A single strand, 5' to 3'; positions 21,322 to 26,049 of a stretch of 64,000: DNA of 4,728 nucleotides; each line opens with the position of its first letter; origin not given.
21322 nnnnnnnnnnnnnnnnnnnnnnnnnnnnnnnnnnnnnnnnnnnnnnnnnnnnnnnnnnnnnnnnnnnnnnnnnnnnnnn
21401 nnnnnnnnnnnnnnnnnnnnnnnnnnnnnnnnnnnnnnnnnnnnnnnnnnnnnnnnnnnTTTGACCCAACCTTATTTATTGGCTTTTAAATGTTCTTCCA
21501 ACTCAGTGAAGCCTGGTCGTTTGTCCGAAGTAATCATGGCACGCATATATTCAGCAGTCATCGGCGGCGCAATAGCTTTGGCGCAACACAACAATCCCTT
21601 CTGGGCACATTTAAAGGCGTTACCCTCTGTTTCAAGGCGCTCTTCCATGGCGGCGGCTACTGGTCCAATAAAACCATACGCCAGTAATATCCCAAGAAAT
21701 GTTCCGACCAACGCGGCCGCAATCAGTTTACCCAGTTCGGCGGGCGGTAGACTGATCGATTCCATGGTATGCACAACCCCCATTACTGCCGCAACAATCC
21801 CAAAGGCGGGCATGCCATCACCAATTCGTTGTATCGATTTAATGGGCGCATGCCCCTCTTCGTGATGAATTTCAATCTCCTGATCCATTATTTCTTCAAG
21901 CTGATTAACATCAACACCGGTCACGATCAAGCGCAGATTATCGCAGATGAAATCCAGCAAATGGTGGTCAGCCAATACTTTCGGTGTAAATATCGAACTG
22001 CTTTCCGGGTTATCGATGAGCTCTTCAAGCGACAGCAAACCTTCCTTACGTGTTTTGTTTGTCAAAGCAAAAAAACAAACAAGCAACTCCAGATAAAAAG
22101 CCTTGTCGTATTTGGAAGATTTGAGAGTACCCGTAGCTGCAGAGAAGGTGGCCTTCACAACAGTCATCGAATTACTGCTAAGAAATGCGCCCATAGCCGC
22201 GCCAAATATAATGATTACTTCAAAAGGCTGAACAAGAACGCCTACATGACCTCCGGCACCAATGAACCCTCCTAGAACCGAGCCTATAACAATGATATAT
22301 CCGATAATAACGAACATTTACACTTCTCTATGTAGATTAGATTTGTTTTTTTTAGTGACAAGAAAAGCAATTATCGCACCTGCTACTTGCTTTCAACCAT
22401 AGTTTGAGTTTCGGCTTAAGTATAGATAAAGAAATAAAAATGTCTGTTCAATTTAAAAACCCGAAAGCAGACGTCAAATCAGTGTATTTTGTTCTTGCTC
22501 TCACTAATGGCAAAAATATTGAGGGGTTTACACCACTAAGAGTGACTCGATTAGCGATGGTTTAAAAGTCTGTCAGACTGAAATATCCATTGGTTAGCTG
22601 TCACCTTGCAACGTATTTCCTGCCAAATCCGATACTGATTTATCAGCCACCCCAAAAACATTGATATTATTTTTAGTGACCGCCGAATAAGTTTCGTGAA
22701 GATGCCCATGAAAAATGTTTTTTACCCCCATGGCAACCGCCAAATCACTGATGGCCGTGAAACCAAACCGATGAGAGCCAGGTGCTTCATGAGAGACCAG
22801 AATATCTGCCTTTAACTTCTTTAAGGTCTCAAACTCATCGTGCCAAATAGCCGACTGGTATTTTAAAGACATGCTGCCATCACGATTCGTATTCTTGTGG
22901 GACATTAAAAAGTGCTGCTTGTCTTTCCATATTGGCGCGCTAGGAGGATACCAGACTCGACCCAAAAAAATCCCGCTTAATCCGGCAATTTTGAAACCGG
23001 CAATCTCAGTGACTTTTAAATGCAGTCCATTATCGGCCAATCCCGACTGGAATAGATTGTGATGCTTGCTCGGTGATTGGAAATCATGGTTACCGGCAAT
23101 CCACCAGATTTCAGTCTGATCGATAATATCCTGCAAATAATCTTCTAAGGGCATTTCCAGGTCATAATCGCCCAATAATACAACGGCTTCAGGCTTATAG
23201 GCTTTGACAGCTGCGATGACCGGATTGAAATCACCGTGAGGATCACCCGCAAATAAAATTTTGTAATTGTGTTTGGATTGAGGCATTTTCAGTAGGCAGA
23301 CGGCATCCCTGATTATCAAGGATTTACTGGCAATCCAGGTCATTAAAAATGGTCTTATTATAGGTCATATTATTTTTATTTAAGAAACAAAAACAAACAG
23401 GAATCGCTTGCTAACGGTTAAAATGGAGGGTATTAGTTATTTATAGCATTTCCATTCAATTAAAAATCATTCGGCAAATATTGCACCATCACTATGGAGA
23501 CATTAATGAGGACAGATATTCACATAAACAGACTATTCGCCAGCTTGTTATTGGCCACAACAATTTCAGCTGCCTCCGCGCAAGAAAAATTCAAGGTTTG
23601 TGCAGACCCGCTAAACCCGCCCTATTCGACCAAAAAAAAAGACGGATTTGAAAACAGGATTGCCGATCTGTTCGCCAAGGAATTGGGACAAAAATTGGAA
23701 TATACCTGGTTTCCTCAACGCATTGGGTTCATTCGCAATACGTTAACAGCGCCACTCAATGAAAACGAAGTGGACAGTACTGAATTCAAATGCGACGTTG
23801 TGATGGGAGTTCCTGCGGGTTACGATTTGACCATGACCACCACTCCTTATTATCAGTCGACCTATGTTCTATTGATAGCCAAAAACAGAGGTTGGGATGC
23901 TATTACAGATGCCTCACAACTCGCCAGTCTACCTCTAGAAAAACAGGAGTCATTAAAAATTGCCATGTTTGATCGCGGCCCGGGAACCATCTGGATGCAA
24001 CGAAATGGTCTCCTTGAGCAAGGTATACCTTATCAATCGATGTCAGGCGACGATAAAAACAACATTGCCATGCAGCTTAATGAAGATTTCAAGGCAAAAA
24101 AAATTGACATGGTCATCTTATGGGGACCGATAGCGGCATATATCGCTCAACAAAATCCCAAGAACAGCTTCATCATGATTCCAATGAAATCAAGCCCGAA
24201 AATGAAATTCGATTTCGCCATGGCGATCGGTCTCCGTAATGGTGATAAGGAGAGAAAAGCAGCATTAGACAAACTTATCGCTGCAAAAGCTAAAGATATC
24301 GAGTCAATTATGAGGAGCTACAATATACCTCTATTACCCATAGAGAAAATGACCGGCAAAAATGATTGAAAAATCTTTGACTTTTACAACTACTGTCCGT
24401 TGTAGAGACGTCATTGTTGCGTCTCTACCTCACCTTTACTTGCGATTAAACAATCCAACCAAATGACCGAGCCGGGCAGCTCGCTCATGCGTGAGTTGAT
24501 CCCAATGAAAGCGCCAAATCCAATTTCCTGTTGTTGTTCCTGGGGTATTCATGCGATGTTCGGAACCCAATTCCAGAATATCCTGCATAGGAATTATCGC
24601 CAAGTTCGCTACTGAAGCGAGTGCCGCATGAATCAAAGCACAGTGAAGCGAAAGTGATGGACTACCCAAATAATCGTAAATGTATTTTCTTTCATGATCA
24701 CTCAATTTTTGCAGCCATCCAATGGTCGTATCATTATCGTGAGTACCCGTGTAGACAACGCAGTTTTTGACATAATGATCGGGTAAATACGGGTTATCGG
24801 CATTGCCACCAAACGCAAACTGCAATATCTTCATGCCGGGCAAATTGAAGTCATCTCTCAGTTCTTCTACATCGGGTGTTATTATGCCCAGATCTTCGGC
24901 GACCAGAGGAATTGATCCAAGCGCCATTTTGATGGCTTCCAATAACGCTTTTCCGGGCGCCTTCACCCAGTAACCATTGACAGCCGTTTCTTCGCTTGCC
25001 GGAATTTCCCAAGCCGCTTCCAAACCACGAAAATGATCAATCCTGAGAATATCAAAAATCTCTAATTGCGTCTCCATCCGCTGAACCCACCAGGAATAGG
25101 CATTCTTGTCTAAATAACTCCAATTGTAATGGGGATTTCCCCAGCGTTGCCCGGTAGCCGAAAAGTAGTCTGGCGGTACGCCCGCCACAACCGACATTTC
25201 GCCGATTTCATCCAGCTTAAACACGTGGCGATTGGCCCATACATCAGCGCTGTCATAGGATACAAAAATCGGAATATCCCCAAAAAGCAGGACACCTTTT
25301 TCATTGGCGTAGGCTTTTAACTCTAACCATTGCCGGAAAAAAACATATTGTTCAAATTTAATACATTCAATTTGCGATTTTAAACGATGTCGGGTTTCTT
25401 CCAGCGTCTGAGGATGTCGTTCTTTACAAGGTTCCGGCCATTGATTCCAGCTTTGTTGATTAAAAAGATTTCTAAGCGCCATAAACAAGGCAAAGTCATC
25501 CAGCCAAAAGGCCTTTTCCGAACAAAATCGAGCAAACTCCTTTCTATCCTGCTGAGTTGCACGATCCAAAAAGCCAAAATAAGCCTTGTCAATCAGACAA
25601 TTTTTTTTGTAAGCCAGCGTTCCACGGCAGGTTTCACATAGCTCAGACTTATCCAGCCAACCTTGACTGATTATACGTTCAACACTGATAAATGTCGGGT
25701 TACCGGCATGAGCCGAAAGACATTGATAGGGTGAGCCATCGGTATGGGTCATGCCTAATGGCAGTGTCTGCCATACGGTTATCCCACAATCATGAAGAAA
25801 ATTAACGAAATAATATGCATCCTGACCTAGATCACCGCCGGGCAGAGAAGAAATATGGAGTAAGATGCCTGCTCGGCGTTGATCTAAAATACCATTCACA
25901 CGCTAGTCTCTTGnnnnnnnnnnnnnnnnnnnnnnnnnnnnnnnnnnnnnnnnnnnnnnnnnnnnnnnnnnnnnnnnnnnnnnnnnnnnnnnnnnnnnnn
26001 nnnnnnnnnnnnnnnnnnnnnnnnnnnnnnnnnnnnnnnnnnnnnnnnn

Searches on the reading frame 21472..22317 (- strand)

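Call 14: search_protein_families(library=pfam, proteins=[window:21472-22317:-], max_evalue=0.001)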
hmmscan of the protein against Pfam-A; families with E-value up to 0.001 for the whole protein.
window:21472-22317:- (281 aa): 2 families
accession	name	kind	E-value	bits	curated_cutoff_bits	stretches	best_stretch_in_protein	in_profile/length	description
PF20560.3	MotA_N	-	1.1e-31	109.3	27.3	1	4-93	1-91/91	Motility protein A N-terminal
PF01618.21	MotA_ExbB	-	5.1e-14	52.6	22.9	1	122-231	8-121/127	MotA/TolQ/ExbB proton channel family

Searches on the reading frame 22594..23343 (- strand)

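Call 14: search_protein_families(library=pfam, proteins=[window:22594-23343:-], max_evalue=0.001)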
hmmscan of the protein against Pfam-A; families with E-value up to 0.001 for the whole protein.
window:22594-23343:- (249 aa): 2 families
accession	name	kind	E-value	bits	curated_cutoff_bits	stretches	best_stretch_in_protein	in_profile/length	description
PF00149.33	Metallophos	-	4.1e-15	57.2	21.5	1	28-217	2-190/191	Calcineurin-like phosphoesterase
PF12850.12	Metallophos_2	-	1.4e-05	25.6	27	1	28-222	2-123/154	Calcineurin-like phosphoesterase superfamily domain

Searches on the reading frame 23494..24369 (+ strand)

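Call 14: search_protein_families(library=pfam, proteins=[window:23494-24369:+], max_evalue=0.001)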
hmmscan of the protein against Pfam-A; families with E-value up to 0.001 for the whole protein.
window:23494-24369:+ (291 aa): 1 family
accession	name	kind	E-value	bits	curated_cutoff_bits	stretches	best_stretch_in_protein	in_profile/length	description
PF00497.25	SBP_bac_3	-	0.00051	20.3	26.4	0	34-71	2-43/132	Bacterial extracellular solute-binding proteins, family 3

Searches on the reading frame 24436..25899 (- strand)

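Call 14: search_protein_families(library=pfam, proteins=[window:24436-25899:-], max_evalue=0.001)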
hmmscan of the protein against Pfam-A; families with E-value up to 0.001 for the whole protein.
window:24436-25899:- (487 aa): 1 family
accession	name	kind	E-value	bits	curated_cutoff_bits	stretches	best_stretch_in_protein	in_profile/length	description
PF02446.23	Glyco_hydro_77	-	4.6e-173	576.8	25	1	15-470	2-465/465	4-alpha-glucanotransferase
